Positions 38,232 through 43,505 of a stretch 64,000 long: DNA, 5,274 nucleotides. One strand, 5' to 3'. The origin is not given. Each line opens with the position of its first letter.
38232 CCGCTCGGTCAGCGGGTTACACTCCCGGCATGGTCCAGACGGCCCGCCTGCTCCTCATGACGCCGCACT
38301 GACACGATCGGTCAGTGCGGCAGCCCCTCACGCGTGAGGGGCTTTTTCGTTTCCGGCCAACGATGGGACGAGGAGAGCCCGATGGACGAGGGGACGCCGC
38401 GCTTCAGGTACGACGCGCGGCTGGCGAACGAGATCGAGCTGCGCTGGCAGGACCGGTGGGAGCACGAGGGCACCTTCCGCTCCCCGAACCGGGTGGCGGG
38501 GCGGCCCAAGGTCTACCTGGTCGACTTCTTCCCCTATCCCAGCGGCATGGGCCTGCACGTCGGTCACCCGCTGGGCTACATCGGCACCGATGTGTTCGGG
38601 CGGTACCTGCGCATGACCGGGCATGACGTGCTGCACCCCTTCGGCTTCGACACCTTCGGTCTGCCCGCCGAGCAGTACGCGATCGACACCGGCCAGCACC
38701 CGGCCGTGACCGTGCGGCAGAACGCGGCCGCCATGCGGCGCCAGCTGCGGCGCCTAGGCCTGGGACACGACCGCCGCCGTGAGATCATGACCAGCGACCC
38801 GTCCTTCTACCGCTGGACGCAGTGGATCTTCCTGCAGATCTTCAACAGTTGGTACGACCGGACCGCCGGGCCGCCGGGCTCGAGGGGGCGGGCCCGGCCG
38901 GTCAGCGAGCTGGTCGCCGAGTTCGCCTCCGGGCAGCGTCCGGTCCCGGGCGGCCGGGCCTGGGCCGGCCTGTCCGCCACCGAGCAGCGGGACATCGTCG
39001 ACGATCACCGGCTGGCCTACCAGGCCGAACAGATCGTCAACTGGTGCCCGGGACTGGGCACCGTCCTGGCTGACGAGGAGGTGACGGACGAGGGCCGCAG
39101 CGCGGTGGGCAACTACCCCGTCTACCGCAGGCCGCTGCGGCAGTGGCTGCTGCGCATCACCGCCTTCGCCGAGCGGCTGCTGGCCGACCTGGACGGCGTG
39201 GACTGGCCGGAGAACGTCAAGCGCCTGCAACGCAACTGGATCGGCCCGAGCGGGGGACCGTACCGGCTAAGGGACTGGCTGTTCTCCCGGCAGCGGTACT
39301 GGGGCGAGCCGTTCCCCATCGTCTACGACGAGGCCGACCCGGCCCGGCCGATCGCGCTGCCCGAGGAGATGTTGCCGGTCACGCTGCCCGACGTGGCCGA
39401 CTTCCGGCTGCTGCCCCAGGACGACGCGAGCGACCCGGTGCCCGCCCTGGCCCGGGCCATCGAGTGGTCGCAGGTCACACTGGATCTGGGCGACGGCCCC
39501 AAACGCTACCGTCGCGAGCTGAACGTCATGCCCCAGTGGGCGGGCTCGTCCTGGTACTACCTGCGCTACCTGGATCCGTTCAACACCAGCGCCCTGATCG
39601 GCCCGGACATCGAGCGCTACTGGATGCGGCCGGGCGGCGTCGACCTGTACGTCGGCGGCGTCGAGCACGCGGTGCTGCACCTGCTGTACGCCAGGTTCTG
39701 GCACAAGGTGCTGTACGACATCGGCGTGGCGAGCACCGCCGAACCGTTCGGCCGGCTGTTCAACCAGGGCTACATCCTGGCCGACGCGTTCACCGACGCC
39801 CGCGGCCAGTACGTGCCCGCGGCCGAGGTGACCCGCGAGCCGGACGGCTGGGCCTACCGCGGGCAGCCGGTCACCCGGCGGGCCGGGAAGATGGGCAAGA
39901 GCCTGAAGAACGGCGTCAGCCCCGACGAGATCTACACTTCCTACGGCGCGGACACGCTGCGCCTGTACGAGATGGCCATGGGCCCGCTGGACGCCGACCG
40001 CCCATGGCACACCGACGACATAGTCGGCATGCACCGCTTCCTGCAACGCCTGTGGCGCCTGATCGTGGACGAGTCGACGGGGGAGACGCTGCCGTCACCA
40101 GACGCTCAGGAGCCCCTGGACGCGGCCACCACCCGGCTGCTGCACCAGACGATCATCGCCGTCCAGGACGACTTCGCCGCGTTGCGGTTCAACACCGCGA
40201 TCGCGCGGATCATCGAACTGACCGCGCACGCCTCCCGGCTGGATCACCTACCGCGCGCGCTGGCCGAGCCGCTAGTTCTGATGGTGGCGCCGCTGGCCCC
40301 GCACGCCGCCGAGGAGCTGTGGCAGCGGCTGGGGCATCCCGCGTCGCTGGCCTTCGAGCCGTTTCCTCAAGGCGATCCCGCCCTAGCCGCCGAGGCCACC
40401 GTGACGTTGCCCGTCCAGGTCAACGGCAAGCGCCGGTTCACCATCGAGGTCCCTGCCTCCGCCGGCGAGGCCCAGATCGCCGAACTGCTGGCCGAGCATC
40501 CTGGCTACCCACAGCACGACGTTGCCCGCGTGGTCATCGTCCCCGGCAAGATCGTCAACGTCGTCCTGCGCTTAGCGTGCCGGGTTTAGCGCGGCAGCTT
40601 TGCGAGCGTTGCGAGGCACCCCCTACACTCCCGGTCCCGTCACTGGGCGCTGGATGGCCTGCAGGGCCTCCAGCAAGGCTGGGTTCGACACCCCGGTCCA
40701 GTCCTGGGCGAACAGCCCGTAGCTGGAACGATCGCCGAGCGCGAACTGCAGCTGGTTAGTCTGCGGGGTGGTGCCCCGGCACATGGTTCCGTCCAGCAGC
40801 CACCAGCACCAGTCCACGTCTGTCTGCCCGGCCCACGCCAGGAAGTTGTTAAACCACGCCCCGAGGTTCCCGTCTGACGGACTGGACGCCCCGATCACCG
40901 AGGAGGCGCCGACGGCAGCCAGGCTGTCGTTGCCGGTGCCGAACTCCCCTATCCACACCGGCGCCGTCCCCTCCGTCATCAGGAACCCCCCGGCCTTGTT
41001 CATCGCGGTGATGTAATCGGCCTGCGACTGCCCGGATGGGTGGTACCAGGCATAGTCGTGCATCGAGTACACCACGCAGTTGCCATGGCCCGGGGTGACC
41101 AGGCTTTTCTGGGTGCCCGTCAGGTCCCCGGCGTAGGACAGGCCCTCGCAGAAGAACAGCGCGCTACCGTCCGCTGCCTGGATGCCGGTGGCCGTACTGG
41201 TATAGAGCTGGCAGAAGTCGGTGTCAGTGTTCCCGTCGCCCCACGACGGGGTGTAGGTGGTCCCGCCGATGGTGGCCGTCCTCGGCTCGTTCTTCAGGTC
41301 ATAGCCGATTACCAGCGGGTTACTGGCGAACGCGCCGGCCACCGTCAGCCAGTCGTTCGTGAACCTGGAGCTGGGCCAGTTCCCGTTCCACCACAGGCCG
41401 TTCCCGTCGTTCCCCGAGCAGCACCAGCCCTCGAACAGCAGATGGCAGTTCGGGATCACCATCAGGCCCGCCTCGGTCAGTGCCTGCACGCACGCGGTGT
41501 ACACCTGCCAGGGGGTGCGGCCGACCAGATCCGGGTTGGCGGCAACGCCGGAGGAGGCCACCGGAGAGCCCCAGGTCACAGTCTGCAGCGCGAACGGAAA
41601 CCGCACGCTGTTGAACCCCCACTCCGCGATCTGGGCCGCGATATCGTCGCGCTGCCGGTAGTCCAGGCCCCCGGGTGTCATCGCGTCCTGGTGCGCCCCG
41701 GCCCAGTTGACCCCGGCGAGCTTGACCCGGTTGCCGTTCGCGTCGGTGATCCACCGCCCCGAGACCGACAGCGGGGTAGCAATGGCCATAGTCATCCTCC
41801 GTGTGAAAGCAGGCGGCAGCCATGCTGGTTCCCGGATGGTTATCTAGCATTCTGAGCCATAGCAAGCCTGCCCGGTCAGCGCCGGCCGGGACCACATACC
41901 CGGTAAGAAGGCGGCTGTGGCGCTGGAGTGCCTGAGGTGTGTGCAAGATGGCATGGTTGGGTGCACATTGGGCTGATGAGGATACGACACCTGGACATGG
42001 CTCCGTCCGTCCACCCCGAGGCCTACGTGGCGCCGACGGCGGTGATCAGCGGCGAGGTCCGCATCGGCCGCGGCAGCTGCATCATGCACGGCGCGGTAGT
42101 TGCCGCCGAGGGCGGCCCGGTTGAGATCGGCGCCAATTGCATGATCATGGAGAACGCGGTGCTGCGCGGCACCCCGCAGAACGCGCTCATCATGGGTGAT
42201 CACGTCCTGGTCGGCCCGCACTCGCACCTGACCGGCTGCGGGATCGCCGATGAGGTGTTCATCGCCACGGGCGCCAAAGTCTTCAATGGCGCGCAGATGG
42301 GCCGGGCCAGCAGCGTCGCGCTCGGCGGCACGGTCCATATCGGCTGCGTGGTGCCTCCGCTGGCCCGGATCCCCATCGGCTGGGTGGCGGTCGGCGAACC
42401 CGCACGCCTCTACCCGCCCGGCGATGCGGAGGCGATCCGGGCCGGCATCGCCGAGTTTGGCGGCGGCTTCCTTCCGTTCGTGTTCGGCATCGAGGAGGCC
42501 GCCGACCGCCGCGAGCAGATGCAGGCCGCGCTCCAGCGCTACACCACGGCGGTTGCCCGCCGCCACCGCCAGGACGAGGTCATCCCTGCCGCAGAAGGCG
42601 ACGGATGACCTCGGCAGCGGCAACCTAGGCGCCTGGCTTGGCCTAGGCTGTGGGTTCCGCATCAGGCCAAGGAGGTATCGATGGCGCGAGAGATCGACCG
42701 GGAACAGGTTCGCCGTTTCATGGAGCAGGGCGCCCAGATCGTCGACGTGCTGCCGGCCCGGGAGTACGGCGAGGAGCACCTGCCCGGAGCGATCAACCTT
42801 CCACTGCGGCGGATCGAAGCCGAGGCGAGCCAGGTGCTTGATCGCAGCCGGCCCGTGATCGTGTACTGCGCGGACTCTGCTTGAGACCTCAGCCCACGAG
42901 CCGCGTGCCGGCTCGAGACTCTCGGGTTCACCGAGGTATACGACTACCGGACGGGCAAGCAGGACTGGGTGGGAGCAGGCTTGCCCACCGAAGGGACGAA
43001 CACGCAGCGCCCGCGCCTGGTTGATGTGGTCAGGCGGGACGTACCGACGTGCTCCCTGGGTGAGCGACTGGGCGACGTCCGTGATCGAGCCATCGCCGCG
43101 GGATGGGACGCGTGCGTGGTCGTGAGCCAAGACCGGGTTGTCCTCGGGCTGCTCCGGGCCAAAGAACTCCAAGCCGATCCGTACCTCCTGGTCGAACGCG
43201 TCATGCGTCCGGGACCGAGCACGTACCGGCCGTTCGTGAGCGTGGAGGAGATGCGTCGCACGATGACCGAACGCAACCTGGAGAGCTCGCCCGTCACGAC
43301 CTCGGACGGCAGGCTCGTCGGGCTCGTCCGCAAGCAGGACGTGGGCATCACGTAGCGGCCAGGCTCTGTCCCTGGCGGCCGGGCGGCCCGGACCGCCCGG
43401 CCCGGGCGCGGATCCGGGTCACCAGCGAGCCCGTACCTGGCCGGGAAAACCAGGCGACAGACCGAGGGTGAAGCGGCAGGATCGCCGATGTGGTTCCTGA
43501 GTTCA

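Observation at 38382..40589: Leucyl-tRNA synthetase with the CP1 editing domain cleanly excised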

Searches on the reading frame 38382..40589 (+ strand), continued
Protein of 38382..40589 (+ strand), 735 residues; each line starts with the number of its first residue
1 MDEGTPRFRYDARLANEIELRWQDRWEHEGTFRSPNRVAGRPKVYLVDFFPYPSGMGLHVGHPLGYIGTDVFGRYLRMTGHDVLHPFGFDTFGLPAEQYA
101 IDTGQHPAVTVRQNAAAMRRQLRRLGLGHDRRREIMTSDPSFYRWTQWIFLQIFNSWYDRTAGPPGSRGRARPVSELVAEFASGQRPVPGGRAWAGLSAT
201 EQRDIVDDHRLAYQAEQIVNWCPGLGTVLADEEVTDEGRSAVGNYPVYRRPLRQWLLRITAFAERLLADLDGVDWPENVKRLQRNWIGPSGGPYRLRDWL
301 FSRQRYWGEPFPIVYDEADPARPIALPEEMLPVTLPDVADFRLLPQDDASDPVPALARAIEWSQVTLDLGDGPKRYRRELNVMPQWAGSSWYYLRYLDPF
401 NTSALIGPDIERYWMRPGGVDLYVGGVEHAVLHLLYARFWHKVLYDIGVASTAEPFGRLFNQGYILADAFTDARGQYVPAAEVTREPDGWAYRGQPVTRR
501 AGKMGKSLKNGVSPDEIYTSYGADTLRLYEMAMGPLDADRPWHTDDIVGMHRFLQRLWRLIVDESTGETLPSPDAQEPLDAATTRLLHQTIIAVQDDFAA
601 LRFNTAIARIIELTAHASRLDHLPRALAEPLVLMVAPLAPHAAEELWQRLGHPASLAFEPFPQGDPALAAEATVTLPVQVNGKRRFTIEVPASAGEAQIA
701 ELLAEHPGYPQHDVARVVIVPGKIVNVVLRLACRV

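Call 67: search_protein_families(library=pfam, proteins=[L013:3018-5918:+, L017:5001-7757:+, L010:4490-7186:+, L020:5001-7838:+, P0121, P0133, P0207, L007:5001-7214:+], max_evalue=0.001)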
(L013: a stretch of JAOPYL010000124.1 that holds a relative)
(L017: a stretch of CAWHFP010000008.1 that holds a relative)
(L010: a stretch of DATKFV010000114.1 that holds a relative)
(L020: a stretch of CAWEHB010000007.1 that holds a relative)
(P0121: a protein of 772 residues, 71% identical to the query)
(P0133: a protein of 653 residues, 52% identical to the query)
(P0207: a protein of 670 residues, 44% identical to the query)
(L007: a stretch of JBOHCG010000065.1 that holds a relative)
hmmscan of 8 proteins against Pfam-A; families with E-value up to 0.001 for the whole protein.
L013:3018-5918:+ (967 aa): 4 families
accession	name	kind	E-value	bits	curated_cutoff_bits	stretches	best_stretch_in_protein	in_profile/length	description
PF13603.12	tRNA-synt_1_2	-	1.5e-49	168.5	25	2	366-457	55-146/185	Leucyl-tRNA synthetase, editing domain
PF00133.28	tRNA-synt_1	-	2.2e-24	86.5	22.7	2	46-164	18-152/414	tRNA synthetases class I (I, L, M and V)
PF09334.17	tRNA-synt_1g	-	3.7e-18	65.9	20.1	1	59-162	7-107/391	tRNA synthetases class I (M)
PF08264.19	Anticodon_1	-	6.6e-18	65.4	25.1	1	812-929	4-144/148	Anticodon-binding domain of tRNA ligase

L017:5001-7757:+ (919 aa): 4 families
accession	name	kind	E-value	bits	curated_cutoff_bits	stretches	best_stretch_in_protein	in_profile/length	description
PF13603.12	tRNA-synt_1_2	-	5.9e-46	156.7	25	1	282-435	1-139/185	Leucyl-tRNA synthetase, editing domain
PF00133.28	tRNA-synt_1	-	8e-27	94.5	22.7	2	41-156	21-152/414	tRNA synthetases class I (I, L, M and V)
PF09334.17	tRNA-synt_1g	-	3.5e-17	62.7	20.1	1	50-156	6-109/391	tRNA synthetases class I (M)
PF08264.19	Anticodon_1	-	3.6e-15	56.6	25.1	1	764-881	5-145/148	Anticodon-binding domain of tRNA ligase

L010:4490-7186:+ (899 aa): 4 families
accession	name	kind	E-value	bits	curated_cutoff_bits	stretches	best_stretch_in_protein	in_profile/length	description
PF13603.12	tRNA-synt_1_2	-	2e-51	174.6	25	1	286-425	1-137/185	Leucyl-tRNA synthetase, editing domain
PF00133.28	tRNA-synt_1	-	1.7e-26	93.4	22.7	2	46-162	20-152/414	tRNA synthetases class I (I, L, M and V)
PF09334.17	tRNA-synt_1g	-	3.1e-16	59.6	20.1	1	56-159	6-106/391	tRNA synthetases class I (M)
PF08264.19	Anticodon_1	-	4.2e-14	53.1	25.1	1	747-862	5-143/148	Anticodon-binding domain of tRNA ligase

L020:5001-7838:+ (946 aa): 4 families
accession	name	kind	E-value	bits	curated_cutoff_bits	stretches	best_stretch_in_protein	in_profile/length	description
PF13603.12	tRNA-synt_1_2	-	1.5e-38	132.6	25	2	390-471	56-138/185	Leucyl-tRNA synthetase, editing domain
PF00133.28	tRNA-synt_1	-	1.8e-24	86.7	22.7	1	39-158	17-152/414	tRNA synthetases class I (I, L, M and V)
PF09334.17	tRNA-synt_1g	-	1.1e-16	61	20.1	1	53-156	7-107/391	tRNA synthetases class I (M)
PF08264.19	Anticodon_1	-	8.6e-15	55.3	25.1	1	793-906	6-142/148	Anticodon-binding domain of tRNA ligase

P0121 (772 aa): 3 families
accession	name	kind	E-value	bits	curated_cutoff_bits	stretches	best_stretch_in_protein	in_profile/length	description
PF00133.28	tRNA-synt_1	-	9.2e-23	81.1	22.7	3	235-350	155-252/414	tRNA synthetases class I (I, L, M and V)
PF08264.19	Anticodon_1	-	1.6e-16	60.9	25.1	1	618-734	5-144/148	Anticodon-binding domain of tRNA ligase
PF09334.17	tRNA-synt_1g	-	2.7e-16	59.7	20.1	1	76-157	8-88/391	tRNA synthetases class I (M)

P0133 (653 aa): 3 families
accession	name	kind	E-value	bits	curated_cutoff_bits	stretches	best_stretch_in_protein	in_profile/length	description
PF00133.28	tRNA-synt_1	-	6.1e-45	154.1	22.7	2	12-254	2-250/414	tRNA synthetases class I (I, L, M and V)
PF09334.17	tRNA-synt_1g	-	1.1e-26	94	20.1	1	38-172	6-137/391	tRNA synthetases class I (M)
PF08264.19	Anticodon_1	-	1.6e-19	70.7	25.1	1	504-609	6-138/148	Anticodon-binding domain of tRNA ligase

P0207 (670 aa): 3 families
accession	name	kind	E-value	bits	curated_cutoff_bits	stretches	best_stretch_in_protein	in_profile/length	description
PF00133.28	tRNA-synt_1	-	9.4e-39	133.8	22.7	2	18-253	2-245/414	tRNA synthetases class I (I, L, M and V)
PF09334.17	tRNA-synt_1g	-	3.9e-32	111.9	20.1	3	46-186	8-144/391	tRNA synthetases class I (M)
PF08264.19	Anticodon_1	-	1.3e-15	58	25.1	1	511-629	4-142/148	Anticodon-binding domain of tRNA ligase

L007:5001-7214:+ (738 aa): 3 families
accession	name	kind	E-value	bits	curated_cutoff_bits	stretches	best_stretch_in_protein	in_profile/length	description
PF00133.28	tRNA-synt_1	-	5e-30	105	22.7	3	224-332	156-252/414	tRNA synthetases class I (I, L, M and V)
PF09334.17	tRNA-synt_1g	-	7.8e-20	71.4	20.1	1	68-148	7-86/391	tRNA synthetases class I (M)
PF08264.19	Anticodon_1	-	5.3e-14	52.8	25.1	1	594-703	7-143/148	Anticodon-binding domain of tRNA ligase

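Call 68: find_encoding_contigs(protein=P0056, flank=3000, max_places=3)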
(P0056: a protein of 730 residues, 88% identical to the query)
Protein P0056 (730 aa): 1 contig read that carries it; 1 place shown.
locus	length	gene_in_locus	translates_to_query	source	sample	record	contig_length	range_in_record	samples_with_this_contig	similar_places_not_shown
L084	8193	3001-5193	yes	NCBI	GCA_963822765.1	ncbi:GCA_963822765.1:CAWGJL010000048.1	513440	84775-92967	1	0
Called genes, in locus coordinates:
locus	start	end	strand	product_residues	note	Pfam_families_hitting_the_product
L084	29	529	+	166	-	-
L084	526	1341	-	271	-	PF00149:Metallophos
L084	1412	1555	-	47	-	-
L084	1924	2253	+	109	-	PF13472:Lipase_GDSL_2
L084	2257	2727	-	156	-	PF02566:OsmC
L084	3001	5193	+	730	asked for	PF00133:tRNA-synt_1, PF09334:tRNA-synt_1g, PF00133:tRNA-synt_1, PF08264:Anticodon_1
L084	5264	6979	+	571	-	PF00211:Guanylate_cyc, PF20703:nSTAND1 (weak), PF00931:NB-ARC (weak), PF13191:AAA_16 (weak), PF25872:HTH_77 (weak)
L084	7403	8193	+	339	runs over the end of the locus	PF00196:GerE, PF08281:Sigma70_r4_2 (weak)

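Call 69: find_encoding_contigs(protein=P0001, flank=10000, max_places=3)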
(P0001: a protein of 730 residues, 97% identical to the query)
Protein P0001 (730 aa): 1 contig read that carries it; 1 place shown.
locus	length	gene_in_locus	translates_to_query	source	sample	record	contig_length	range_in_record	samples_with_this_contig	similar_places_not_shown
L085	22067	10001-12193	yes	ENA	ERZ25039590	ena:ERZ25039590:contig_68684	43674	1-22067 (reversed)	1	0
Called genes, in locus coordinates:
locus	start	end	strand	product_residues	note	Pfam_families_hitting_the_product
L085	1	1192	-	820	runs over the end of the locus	-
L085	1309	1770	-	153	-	PF00582:Usp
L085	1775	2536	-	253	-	PF05742:TANGO2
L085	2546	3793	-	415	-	PF12838:Fer4_7, PF13183:Fer4_8, PF13237:Fer4_10 (weak), PF13484:Fer4_16 (weak), PF13534:Fer4_17, PF02754:CCG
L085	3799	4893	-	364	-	PF01565:FAD_binding_4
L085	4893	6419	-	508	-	PF01565:FAD_binding_4, PF02913:FAD-oxidase_C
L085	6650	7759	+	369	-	PF16983:MFS_MOT1, PF00860:Xan_ur_permease (weak), PF16983:MFS_MOT1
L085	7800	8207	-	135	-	-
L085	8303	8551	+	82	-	-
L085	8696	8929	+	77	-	-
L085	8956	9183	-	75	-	-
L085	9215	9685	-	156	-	PF02566:OsmC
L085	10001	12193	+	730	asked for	PF00133:tRNA-synt_1, PF09334:tRNA-synt_1g, PF00133:tRNA-synt_1, PF08264:Anticodon_1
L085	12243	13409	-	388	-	PF00150:Cellulase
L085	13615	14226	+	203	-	PF00132:Hexapep (faint), PF25084:LbH_EIF2B (weak), PF25087:GMPPB_C (faint)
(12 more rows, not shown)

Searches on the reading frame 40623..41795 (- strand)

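Call 13: search_protein_families(library=pfam, proteins=[window:40623-41795:-], max_evalue=0.001)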
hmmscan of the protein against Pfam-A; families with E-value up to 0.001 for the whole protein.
window:40623-41795:- (390 aa): 1 family
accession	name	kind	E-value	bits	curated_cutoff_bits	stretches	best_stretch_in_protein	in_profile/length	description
PF00150.24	Cellulase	-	7.8e-30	104.7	23.5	1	18-334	2-268/272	Cellulase (glycosyl hydrolase family 5)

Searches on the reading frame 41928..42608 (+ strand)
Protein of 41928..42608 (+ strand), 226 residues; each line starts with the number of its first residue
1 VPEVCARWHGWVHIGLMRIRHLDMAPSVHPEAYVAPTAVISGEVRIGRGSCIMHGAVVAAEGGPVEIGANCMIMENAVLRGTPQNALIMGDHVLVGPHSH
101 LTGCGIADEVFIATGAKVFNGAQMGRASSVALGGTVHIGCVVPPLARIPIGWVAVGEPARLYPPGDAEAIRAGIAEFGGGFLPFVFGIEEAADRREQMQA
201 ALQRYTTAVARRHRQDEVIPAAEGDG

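Call 13: search_protein_families(library=pfam, proteins=[window:41928-42608:+], max_evalue=0.001)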
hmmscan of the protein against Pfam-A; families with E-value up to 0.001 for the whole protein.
window:41928-42608:+ (226 aa): 2 families
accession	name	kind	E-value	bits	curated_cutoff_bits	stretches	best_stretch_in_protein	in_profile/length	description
PF00132.30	Hexapep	-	3.2e-11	42.9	27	1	27-59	3-35/36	Bacterial transferase hexapeptide (six repeats)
PF25084.1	LbH_EIF2B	-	5.2e-06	26.8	54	1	32-130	10-99/105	EIF2B subunit epsilon LbH domain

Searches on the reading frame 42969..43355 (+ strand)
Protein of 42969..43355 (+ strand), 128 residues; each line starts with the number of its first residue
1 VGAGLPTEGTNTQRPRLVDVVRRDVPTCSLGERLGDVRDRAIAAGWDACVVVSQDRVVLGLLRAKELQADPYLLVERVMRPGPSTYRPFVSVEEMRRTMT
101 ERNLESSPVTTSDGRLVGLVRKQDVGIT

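Call 13: search_protein_families(library=pfam, proteins=[window:42969-43355:+], max_evalue=0.001)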
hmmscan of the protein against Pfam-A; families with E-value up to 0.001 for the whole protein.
window:42969-43355:+ (128 aa): 1 family
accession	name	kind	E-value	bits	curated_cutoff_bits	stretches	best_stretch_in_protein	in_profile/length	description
PF00571.33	CBS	-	4.1e-11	43.5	24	1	75-125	1-51/57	CBS domain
